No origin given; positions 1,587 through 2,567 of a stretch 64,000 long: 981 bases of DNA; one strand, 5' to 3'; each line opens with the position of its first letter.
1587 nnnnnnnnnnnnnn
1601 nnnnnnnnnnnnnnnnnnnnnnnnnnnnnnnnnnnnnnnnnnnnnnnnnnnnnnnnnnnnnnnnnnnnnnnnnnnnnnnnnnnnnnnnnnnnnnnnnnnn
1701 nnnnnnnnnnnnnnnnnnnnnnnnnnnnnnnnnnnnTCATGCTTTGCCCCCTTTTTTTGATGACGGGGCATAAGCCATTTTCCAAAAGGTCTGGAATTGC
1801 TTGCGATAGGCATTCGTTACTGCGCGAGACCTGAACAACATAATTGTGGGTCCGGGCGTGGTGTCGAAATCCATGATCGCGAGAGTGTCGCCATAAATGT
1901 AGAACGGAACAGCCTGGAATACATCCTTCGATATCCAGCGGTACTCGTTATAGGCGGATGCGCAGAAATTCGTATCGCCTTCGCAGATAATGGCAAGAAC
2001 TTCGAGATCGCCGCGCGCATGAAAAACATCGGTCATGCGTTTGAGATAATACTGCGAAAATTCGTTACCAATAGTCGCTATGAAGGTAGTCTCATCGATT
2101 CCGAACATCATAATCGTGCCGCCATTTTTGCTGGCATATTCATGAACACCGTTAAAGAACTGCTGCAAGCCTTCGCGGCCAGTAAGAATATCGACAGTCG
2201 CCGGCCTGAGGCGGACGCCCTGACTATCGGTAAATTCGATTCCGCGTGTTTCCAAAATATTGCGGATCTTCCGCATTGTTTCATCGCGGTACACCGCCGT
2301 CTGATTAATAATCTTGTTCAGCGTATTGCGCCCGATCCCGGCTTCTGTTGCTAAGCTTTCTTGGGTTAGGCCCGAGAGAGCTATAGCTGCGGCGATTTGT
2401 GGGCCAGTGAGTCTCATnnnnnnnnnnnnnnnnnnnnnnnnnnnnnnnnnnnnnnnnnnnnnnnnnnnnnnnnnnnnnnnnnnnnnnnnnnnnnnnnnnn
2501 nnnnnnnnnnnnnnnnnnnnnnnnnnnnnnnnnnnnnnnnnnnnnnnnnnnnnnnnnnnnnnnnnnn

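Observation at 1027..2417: Translationally coupled XRE-regulator / formyltransferase-family gene pair in a low-GC islet next to dnaE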

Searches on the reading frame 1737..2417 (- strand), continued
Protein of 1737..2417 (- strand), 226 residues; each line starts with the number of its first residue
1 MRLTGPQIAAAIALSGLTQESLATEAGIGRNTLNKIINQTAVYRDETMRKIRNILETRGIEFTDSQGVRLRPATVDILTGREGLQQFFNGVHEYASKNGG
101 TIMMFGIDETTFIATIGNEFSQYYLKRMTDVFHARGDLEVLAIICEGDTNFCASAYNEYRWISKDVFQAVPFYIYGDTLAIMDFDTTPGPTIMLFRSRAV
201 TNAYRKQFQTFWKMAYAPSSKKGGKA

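Call 75: search_solved_structures(query=L016:10688-11506:+, max_evalue=0.01)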
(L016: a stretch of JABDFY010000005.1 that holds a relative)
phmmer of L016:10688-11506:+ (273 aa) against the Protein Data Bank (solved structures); distinct sequences matched with E-value up to 0.01: 6.
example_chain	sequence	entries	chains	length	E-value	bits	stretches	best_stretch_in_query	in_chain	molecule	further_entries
1sg9_A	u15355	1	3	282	0.00084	22.1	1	59-140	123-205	hemK protein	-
1nv8_A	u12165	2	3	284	0.00085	22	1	59-140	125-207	hemK protein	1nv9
1vq1_A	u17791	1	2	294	0.00092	21.9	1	59-140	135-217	N5-glutamine methyltransferase, HemK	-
5bxy_A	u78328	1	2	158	0.0015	21.2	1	62-151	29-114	RNA methyltransferase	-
7wm6_A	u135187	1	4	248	0.0065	19.2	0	36-137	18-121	Methyltransferase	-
7wm5_A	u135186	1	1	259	0.0068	19.1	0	36-137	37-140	Methyltransferase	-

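Call 77: search_dna_similar(query=window:1740-2417:-, collection=plasmids, mode=protein, max_evalue=0.001, max_rows=15)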
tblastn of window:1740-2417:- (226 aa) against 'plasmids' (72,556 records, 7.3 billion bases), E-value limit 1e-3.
No match.

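Call 87: fold_search(model_id=the predicted structure, library=viral)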
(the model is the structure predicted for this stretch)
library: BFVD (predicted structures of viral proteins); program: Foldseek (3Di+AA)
matches with E <= 10: 1394; with E <= 0.001: 1
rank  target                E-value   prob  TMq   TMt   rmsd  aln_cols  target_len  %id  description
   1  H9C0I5                7.8e-04  1.00  0.25  0.80   0.8        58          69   26  (no name in the UniProt tables at hand)
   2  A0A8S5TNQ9            1.6e-03  1.00  0.23  0.26  12.5        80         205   19  Cro/C1-type HTH DNA-binding domain protein [Myoviridae sp. cted82]
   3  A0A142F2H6            2.8e-03  0.99  0.23  0.29  15.1       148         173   15  Antitoxin [Mycobacterium phage Bipper]
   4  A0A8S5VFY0            3.0e-03  1.00  0.29  0.46  10.4       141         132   15  Helix-turn-helix domain protein [Podoviridae sp. ct6BA50]
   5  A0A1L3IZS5            3.1e-03  1.00  0.42  0.36   4.7       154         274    8  (no name in the UniProt tables at hand)
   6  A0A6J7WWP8            3.3e-03  0.93  0.23  0.23  15.6       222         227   13  TtrR Response regulator [uncultured Caudovirales phage]
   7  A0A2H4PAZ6            3.6e-03  1.00  0.25  0.28   8.2        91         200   21  (no name in the UniProt tables at hand)
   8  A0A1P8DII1            4.0e-03  1.00  0.23  0.48   0.8        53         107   30  (no name in the UniProt tables at hand)
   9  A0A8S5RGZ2            4.3e-03  1.00  0.25  0.56   5.0        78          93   19  HTH cro/C1-type domain-containing protein [virus sp. ctiha2]
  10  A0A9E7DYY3            4.8e-03  1.00  0.23  0.71   2.0        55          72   25  (no name in the UniProt tables at hand)
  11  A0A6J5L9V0            5.1e-03  1.00  0.24  0.42  17.1       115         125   17  Helix-turn-helix domain containing protein [uncultured Caudovirales phage]
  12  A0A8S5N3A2            5.4e-03  1.00  0.23  0.29   2.6        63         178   22  Helix-turn-helix domain protein [Siphoviridae sp. ct5Px37]
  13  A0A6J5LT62            5.8e-03  1.00  0.23  0.87   1.4        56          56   32  HTH_XRE domain containing protein [uncultured Caudovirales phage]
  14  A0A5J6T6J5            6.1e-03  1.00  0.22  0.52   3.7        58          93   22  (no name in the UniProt tables at hand)
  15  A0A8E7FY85            6.5e-03  1.00  0.23  0.31   1.0        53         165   30  CI-like repressor [Enterococcus phage 113]
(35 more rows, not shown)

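Call 89: find_encoding_contigs(protein=P0133, flank=6000, max_places=1)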
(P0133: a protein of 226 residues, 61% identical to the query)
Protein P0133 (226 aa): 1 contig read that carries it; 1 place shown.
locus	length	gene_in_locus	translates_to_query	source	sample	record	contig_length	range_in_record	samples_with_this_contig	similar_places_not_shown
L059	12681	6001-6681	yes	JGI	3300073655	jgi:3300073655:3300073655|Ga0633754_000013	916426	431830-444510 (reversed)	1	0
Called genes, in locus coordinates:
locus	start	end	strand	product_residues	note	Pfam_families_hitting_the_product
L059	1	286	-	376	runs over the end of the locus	PF01551:Peptidase_M23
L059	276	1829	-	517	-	PF01676:Metalloenzyme, PF06415:iPGM_N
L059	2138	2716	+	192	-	PF05951:Peptidase_M15_2, PF08291:Peptidase_M15_3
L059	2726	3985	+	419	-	PF00675:Peptidase_M16, PF05193:Peptidase_M16_C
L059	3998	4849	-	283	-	PF00497:SBP_bac_3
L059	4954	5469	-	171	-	-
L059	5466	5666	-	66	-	-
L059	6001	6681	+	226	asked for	-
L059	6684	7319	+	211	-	PF13302:Acetyltransf_3 (weak), PF00583:Acetyltransf_1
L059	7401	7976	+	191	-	PF13302:Acetyltransf_3 (weak), PF00583:Acetyltransf_1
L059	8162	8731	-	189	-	PF03602:Cons_hypoth95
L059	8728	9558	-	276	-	PF01479:S4, PF00849:PseudoU_synth_2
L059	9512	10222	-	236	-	PF01569:PAP2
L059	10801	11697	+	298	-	-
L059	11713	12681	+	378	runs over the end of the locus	PF00155:Aminotran_1_2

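Call 91: find_encoding_contigs(protein=P0186, flank=6000, max_places=1)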
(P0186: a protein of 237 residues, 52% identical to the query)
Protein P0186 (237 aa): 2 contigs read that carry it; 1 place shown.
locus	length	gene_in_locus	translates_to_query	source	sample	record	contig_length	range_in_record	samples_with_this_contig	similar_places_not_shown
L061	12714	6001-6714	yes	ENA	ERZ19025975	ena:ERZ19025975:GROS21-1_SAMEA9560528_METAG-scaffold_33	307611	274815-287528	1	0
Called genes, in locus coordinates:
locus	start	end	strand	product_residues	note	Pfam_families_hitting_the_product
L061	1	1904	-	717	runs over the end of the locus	PF03412:Peptidase_C39, PF00664:ABC_membrane, PF00005:ABC_tran, PF02463:SMC_N (faint)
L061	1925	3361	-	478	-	PF02321:OEP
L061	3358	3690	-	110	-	-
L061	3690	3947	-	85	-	-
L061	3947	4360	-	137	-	-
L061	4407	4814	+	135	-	-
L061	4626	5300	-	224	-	PF01381:HTH_3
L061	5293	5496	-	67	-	-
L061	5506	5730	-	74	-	-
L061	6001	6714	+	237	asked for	-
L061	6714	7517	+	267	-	-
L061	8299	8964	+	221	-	PF12762:DDE_Tnp_IS1595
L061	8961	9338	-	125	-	-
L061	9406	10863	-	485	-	PF04326:SLFN_AlbA_2, PF13749:HATPase_c_4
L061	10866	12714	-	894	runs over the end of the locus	PF02463:SMC_N (faint), PF13304:AAA_21 (weak)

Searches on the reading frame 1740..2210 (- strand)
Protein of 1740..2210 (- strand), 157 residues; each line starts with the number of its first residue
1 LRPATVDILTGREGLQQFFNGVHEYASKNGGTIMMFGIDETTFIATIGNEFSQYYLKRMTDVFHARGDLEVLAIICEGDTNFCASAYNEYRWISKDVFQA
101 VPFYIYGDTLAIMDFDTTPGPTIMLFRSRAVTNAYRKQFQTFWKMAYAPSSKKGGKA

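Call 62: search_protein_representatives(protein=window:1740-2210:-)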
Query: 157 residues. Proteins with E-value up to 0.001 (for the whole library): 507; up to 1e-10: 171; up to 1e-30: 5. The best 150 are listed.
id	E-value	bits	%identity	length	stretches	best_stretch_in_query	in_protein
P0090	1.1e-86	304.5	87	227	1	1-156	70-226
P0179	5.2e-46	172.4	56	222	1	2-147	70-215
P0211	3.2e-43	163.4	48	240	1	3-154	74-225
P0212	1.5e-37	145.0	49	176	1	1-150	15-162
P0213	6.7e-31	123.4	41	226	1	2-157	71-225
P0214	2.2e-29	118.4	39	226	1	3-153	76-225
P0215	4.2e-29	117.5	48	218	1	3-119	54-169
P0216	1.2e-27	112.8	37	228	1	2-147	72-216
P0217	4.4e-27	111.0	45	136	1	35-150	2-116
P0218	6.5e-27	110.4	38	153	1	5-150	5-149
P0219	9.0e-27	110.0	40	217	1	2-146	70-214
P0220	5.5e-26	107.4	36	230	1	1-152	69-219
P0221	6.8e-26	107.1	39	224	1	1-152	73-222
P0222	1.4e-25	106.1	41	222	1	9-153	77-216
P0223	2.2e-25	105.5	43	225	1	5-153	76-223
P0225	7.8e-23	97.2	32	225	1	2-150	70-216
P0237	2.5e-19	85.8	34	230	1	2-147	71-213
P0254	8.0e-17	77.6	30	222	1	2-153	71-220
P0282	6.7e-15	71.4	30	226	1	2-154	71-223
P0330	2.4e-12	63.1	31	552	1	6-153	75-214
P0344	4.8e-12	62.1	30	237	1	5-152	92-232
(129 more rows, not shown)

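Call 63: list_cluster_members(proteins=[P0211, P0213, P0216, P0220, P0225, P0237, P0254, P0282, P0330, P0344])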
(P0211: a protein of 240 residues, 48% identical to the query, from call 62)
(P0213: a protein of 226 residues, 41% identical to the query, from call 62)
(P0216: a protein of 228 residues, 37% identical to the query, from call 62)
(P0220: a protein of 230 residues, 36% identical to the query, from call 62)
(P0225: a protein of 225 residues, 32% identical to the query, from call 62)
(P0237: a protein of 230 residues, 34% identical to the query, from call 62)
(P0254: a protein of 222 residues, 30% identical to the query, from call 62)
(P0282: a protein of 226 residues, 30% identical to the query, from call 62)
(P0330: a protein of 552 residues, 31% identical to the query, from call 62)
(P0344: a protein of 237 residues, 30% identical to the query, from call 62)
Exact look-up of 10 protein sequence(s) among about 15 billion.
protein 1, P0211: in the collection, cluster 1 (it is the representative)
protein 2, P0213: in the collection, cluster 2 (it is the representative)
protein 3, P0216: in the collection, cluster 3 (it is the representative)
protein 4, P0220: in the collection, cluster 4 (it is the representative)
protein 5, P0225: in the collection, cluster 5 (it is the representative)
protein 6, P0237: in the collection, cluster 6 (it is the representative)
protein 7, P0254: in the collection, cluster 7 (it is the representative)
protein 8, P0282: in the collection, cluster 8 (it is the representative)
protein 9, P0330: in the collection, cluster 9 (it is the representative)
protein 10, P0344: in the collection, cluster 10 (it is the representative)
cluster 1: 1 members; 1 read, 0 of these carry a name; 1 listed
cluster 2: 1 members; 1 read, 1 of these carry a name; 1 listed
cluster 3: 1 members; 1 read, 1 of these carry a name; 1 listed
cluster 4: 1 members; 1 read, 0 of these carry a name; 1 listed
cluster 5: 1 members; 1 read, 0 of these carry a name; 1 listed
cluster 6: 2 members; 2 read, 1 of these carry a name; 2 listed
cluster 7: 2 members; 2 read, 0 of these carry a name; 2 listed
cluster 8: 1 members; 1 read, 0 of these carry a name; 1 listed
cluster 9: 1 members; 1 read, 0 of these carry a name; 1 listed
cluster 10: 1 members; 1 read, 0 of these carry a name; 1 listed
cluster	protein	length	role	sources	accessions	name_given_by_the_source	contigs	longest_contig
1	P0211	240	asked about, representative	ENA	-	-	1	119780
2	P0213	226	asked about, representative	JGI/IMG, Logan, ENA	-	transcriptional regulator with XRE-family HTH domain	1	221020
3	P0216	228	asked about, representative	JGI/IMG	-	transcriptional regulator with XRE-family HTH domain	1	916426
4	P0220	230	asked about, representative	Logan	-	-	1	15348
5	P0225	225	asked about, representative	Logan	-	-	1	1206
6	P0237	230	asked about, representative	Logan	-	-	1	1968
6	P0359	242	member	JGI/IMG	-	transcriptional regulator with XRE-family HTH domain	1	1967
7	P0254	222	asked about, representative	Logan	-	-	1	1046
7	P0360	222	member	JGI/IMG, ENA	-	-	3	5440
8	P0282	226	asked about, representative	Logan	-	-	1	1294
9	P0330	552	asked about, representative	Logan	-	-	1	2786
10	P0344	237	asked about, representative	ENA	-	-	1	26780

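Call 90: find_encoding_contigs(protein=P0216, flank=6000, max_places=1)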
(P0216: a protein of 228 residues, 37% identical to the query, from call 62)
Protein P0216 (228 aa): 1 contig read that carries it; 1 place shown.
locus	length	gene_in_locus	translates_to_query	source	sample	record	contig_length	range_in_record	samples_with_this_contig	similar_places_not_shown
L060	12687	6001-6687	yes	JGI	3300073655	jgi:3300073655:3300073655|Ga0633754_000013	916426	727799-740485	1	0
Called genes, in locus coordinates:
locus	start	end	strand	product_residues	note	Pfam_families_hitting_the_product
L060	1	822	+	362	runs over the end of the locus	PF00365:PFK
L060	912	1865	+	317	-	PF02401:LYTB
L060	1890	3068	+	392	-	PF04055:Radical_SAM, PF11946:DUF3463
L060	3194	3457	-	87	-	-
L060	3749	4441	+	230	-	PF01381:HTH_3, PF13560:HTH_31 (weak)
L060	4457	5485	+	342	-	PF09924:LPG_synthase_C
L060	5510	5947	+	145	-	-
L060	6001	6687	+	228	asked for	PF01381:HTH_3 (weak)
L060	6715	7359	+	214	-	PF13560:HTH_31 (weak), PF01381:HTH_3 (weak)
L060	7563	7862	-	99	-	-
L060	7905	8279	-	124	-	-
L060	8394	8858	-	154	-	-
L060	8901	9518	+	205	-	PF01812:5-FTHF_cyc-lig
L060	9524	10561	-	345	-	-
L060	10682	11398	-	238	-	PF01138:RNase_PH, PF03725:RNase_PH_C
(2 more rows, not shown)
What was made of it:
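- Several modules with different enzymes can sit in one genome (calls 89, 90).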

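Call 92: find_encoding_contigs(protein=P0213, flank=5000, max_places=1)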
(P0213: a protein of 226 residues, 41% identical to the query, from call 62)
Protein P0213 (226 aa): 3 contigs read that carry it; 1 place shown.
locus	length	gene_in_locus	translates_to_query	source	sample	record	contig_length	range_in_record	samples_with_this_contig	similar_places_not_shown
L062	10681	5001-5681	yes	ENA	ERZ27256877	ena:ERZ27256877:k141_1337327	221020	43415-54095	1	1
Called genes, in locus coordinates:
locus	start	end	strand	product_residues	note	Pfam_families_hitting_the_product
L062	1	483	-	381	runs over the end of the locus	PF02776:TPP_enzyme_N, PF02775:TPP_enzyme_C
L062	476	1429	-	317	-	PF13714:PEP_mutase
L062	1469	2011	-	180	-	PF00293:NUDIX (weak)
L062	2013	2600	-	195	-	-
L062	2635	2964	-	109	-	-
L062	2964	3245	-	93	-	-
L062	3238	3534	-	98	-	-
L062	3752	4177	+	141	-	PF01381:HTH_3, PF12844:HTH_19, PF13443:HTH_26, PF13560:HTH_31, PF13744:HTH_37 (faint)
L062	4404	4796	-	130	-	-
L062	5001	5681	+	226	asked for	PF01381:HTH_3 (weak), PF13560:HTH_31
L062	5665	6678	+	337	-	PF10017:Methyltransf_33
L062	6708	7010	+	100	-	PF26604:CBU_0592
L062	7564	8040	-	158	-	PF00588:SpoU_methylase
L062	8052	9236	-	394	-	PF17785:PUA_3, PF10672:Methyltrans_SAM, PF03602:Cons_hypoth95, PF05175:MTS (weak), PF09445:Methyltransf_15 (weak), PF13847:Methyltransf_31, PF13649:Methyltransf_25 (weak)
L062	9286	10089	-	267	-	PF00005:ABC_tran, PF12399:BCA_ABC_TP_C (weak)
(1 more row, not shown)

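Call 93: find_encoding_contigs(protein=P0211, flank=5000, max_places=1)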
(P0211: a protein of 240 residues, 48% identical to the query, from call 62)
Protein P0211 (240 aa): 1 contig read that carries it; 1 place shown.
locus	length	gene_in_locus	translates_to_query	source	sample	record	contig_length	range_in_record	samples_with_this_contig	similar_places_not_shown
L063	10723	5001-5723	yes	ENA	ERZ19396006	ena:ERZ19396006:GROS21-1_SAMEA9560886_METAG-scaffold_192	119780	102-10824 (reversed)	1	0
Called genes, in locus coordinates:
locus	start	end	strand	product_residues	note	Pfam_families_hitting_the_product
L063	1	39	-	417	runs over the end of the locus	PF01266:DAO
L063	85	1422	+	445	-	PF21799:MurD-like_N (weak), PF08245:Mur_ligase_M, PF02875:Mur_ligase_C (weak)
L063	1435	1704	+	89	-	-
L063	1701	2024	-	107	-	-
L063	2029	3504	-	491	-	PF00224:PK, PF02887:PK_C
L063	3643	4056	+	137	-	-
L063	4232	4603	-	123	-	-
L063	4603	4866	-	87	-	-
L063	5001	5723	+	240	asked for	PF13560:HTH_31, PF01381:HTH_3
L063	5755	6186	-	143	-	-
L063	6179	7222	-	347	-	PF09924:LPG_synthase_C (weak)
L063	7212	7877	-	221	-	-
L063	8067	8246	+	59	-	-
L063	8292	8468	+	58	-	-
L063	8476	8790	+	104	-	-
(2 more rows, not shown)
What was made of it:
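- One cargo type (LPG_synthase_C) belongs to an aminoacyl-tRNA-using family (calls 90, 93).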

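Call 94: find_encoding_contigs(protein=P0344, flank=5000, max_places=1)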
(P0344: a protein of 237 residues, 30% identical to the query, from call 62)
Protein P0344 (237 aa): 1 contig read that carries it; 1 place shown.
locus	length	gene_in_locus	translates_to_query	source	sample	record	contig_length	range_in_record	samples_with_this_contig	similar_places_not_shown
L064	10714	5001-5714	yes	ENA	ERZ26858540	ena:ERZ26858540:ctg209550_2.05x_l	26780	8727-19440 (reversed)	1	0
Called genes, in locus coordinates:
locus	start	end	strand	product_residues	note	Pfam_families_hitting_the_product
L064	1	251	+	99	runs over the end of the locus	PF05016:ParE_toxin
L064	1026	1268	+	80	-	PF03693:ParD_antitoxin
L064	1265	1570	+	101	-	PF05016:ParE_toxin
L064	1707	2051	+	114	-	-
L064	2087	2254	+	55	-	-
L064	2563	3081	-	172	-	-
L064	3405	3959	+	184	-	PF02954:HTH_8 (weak)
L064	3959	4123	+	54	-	-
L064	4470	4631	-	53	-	-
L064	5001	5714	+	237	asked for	-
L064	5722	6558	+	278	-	PF05141:DIT1_PvcA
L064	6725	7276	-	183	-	-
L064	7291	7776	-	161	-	-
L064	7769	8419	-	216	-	PF01656:CbiA, PF02374:ArsA_ATPase (faint), PF09140:MipZ (weak), PF10609:ParA, PF13614:AAA_31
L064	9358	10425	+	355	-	PF10134:RPA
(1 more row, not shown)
